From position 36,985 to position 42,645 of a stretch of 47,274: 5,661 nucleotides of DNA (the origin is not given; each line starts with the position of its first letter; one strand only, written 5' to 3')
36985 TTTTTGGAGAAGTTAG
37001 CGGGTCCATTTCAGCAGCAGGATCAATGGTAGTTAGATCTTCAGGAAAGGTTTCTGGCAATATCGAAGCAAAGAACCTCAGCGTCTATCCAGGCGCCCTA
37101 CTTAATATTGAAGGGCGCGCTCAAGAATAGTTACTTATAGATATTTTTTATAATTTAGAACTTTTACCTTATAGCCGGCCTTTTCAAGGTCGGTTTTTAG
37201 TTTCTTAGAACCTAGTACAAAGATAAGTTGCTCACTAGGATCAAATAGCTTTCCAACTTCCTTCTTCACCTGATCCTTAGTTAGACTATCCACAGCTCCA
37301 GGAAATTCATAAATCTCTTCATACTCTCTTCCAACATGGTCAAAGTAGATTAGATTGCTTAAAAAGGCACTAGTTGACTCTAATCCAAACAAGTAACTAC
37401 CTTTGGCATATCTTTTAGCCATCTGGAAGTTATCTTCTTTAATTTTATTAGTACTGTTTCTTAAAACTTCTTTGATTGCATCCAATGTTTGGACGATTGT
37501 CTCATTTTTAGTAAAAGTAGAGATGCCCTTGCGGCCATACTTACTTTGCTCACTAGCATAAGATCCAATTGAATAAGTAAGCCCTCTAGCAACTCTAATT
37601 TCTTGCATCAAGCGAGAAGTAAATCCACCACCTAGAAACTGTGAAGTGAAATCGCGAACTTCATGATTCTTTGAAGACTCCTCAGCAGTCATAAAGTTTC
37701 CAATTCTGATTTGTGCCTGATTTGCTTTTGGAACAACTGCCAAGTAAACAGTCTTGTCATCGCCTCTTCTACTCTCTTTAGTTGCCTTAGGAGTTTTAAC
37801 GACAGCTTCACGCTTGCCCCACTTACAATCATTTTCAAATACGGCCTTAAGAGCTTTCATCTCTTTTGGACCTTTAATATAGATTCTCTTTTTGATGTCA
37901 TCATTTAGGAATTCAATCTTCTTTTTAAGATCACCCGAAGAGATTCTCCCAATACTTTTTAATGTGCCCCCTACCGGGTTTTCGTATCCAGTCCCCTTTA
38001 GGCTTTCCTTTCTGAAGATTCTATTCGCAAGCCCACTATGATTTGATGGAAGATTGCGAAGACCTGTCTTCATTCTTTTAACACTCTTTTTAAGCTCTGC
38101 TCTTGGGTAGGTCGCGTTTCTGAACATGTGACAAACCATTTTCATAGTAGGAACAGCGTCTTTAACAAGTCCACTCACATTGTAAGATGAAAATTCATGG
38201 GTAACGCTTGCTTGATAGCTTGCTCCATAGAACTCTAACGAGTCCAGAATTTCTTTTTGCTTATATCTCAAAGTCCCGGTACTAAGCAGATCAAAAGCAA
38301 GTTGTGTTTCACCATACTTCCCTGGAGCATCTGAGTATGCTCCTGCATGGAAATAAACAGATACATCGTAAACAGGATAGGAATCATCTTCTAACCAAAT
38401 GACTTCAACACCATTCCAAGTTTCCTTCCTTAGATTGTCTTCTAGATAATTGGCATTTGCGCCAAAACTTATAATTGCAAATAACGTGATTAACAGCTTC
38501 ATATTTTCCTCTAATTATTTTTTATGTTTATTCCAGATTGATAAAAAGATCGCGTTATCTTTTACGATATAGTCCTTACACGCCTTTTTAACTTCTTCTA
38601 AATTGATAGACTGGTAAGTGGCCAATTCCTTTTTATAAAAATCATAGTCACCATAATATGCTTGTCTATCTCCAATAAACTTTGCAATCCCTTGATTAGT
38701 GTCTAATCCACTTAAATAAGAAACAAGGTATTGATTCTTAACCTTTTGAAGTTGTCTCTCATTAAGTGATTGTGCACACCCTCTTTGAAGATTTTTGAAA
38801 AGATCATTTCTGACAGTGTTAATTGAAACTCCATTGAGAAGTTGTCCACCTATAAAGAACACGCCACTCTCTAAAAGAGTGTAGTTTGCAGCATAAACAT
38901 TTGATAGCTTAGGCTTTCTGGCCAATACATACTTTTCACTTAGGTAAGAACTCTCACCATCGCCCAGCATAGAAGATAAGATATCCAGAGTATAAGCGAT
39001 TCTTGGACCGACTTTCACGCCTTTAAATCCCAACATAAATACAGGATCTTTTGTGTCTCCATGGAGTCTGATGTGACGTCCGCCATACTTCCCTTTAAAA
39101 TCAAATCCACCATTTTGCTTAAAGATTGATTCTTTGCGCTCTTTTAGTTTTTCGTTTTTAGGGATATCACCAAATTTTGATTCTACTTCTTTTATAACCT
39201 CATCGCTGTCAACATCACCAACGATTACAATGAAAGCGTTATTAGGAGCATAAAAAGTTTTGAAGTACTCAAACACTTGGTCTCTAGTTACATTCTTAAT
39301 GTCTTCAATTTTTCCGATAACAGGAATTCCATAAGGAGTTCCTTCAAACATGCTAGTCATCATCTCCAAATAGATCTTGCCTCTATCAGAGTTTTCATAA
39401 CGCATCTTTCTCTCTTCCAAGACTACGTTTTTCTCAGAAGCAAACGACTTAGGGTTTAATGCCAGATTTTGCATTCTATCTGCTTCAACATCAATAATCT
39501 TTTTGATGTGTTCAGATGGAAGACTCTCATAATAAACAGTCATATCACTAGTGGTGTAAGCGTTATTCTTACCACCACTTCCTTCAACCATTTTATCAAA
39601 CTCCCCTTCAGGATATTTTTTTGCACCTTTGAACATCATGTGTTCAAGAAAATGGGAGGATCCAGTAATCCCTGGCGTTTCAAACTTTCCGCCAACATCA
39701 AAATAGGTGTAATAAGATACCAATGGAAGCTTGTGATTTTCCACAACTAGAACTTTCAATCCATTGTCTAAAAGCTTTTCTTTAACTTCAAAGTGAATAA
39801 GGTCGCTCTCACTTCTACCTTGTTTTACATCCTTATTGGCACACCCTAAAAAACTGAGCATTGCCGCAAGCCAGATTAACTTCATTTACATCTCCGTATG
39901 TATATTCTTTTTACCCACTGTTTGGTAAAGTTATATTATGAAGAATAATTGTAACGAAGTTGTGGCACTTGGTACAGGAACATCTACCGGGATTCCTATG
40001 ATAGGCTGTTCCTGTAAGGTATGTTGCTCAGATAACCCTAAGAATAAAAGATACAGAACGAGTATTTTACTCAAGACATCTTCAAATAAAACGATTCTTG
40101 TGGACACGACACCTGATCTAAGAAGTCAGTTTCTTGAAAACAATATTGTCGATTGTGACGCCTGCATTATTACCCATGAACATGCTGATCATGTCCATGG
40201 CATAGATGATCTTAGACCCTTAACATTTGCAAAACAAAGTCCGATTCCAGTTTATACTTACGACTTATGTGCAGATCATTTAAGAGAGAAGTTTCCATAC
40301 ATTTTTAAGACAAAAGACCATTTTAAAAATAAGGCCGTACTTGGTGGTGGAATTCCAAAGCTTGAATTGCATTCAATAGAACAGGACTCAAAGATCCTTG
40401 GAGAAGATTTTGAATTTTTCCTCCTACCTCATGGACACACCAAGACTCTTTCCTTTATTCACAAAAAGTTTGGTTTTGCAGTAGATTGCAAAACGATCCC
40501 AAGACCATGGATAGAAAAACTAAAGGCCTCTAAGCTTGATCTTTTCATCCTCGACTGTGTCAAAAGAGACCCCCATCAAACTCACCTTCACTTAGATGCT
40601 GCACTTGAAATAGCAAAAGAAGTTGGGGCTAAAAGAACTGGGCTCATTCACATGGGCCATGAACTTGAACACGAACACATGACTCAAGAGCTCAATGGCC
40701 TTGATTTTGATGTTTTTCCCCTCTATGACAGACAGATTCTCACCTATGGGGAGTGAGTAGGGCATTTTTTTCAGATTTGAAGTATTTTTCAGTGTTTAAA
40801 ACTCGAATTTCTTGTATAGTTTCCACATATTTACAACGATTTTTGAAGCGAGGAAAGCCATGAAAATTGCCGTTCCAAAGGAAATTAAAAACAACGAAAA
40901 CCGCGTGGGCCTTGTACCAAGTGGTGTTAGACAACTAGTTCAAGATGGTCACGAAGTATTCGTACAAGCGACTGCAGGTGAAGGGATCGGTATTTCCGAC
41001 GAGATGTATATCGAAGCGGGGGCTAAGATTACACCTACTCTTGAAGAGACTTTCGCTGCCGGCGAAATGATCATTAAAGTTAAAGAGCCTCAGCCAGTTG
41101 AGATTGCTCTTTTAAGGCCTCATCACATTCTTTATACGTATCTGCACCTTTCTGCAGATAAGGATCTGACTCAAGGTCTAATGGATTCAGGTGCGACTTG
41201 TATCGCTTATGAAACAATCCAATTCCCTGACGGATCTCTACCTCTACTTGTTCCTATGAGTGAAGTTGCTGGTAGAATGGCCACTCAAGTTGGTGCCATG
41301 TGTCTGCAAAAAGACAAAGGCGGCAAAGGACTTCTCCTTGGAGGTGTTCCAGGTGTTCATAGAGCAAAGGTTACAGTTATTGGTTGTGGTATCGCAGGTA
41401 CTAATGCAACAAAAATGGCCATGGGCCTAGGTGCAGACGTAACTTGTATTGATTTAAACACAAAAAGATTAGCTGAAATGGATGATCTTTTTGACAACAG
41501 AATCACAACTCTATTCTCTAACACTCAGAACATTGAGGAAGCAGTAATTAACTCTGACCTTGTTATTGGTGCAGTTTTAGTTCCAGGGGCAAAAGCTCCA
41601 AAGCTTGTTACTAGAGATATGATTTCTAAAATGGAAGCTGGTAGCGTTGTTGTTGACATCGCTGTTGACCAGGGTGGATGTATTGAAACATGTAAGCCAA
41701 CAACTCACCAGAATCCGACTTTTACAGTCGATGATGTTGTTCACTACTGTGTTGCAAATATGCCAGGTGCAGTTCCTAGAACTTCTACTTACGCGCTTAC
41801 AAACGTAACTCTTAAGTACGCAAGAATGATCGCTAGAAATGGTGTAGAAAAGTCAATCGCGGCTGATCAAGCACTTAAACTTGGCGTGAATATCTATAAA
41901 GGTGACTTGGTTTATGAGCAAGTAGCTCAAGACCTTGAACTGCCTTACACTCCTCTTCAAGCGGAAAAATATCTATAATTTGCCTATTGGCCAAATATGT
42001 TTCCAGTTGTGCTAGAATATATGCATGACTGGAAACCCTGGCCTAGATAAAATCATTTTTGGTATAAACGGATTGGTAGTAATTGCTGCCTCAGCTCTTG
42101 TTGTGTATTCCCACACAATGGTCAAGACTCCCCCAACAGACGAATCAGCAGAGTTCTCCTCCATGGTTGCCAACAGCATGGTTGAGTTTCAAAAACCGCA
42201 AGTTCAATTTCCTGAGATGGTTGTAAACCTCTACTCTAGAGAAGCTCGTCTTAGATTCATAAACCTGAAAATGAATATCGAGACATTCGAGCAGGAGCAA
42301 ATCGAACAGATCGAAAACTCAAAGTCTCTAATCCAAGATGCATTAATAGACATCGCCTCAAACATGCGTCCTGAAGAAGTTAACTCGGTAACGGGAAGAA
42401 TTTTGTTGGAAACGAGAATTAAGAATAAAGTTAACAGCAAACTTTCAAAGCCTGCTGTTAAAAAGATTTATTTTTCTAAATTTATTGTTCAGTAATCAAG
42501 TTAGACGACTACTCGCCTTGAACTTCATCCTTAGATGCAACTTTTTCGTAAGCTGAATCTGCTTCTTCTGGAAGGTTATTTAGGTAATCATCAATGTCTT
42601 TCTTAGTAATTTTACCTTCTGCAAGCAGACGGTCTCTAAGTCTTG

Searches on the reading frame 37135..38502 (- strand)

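Call 3: search_protein_families(library=pfam, proteins=[window:37135-38502:-], max_evalue=0.1)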
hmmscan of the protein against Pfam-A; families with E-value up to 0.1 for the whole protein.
window:37135-38502:- (455 aa): 2 families
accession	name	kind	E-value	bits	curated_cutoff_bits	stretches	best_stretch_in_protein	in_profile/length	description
PF05193.26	Peptidase_M16_C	-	6.8e-14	52.6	23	1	241-364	56-179/181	Peptidase M16 inactive domain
PF00675.25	Peptidase_M16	-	5.8e-09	36.5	22.3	1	39-176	6-144/149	Insulinase (Peptidase family M16)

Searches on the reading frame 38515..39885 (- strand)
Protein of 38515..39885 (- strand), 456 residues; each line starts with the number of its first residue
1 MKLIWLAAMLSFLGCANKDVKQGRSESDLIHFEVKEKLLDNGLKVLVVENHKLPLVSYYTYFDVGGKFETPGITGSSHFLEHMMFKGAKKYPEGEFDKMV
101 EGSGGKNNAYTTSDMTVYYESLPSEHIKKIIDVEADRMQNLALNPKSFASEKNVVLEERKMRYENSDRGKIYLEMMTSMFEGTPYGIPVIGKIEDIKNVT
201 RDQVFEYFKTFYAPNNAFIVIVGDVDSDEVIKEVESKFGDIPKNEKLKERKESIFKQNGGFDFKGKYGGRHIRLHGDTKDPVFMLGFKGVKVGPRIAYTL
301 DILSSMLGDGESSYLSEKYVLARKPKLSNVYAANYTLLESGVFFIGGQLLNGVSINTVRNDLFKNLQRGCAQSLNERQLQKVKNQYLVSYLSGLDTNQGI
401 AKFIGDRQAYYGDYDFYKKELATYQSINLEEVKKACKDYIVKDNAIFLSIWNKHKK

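Call 3: search_protein_families(library=pfam, proteins=[window:38515-39885:-], max_evalue=0.1)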
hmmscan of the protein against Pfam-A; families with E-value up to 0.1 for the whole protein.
window:38515-39885:- (456 aa): 3 families
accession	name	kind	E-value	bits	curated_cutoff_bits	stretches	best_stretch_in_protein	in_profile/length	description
PF00675.25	Peptidase_M16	-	2e-26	93.1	22.3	1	45-190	2-146/149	Insulinase (Peptidase family M16)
PF05193.26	Peptidase_M16_C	-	8.4e-24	84.9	23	1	198-386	1-181/181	Peptidase M16 inactive domain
PF08593.16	Mug135_C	-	0.0075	16.9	23.8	1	183-216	28-61/82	Mug135-like, C-terminal domain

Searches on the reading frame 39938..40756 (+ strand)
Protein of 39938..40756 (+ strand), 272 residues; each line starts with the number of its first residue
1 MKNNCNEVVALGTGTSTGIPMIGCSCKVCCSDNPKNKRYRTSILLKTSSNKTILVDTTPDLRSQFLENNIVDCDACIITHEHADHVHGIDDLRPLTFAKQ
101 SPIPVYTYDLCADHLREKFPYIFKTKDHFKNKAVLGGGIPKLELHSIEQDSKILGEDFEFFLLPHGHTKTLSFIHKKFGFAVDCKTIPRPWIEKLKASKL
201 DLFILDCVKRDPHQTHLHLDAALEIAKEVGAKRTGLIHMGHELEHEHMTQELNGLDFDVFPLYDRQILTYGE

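Call 36: search_protein_families(library=pfam, proteins=[window:39938-40756:+], max_evalue=0.001)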
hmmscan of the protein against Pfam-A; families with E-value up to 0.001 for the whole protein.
window:39938-40756:+ (272 aa): 2 families
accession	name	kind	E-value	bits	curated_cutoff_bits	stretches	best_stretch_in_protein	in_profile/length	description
PF12706.13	Lactamase_B_2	-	8.4e-29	101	27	1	52-239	2-200/200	Beta-lactamase superfamily domain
PF00753.33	Lactamase_B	-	1.3e-09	38.8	22.7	1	40-169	6-128/196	Metallo-beta-lactamase superfamily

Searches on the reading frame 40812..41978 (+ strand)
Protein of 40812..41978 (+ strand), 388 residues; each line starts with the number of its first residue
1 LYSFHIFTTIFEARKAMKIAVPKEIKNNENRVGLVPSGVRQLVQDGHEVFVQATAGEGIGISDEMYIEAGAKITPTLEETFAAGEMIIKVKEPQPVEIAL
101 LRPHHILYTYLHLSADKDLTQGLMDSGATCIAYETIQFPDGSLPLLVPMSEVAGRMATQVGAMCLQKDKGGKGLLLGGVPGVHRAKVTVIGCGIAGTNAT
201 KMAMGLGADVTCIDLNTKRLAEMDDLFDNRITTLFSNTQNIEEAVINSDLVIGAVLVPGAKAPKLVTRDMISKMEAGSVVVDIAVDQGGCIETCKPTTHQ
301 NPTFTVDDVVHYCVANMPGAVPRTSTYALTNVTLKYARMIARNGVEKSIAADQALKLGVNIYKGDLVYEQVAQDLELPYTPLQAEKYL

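Call 36: search_protein_families(library=pfam, proteins=[window:40812-41978:+], max_evalue=0.001)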
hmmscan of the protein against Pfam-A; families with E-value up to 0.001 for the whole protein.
window:40812-41978:+ (388 aa): 5 families
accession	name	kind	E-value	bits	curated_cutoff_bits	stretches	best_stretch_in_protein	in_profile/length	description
PF01262.27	AlaDh_PNT_C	-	1e-84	283.7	23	1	157-368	1-213/214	Alanine dehydrogenase/PNT, C-terminal domain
PF05222.21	AlaDh_PNT_N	-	2e-46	158.1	30.4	1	21-153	2-136/136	Alanine dehydrogenase/PNT, N-terminal domain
PF01488.26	Shikimate_DH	-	1.2e-05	25.8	24.3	1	182-309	10-135/138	Shikimate / quinate 5-dehydrogenase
PF02826.25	2-Hacid_dh_C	-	0.00011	22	25.1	1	182-284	34-127/178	D-isomer specific 2-hydroxyacid dehydrogenase, NAD binding domain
PF03446.21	NAD_binding_2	-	0.00052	20.5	21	0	186-283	1-92/161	NAD binding domain of 6-phosphogluconate dehydrogenase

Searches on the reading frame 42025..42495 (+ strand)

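Call 36: search_protein_families(library=pfam, proteins=[window:42025-42495:+], max_evalue=0.001)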
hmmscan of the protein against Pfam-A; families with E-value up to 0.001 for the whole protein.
window:42025-42495:+ (156 aa): 1 family
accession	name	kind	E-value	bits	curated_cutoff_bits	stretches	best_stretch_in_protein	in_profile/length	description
PF03748.19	FliL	-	2.4e-17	63.8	24.6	1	61-156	3-103/103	Flagellar basal body-associated protein FliL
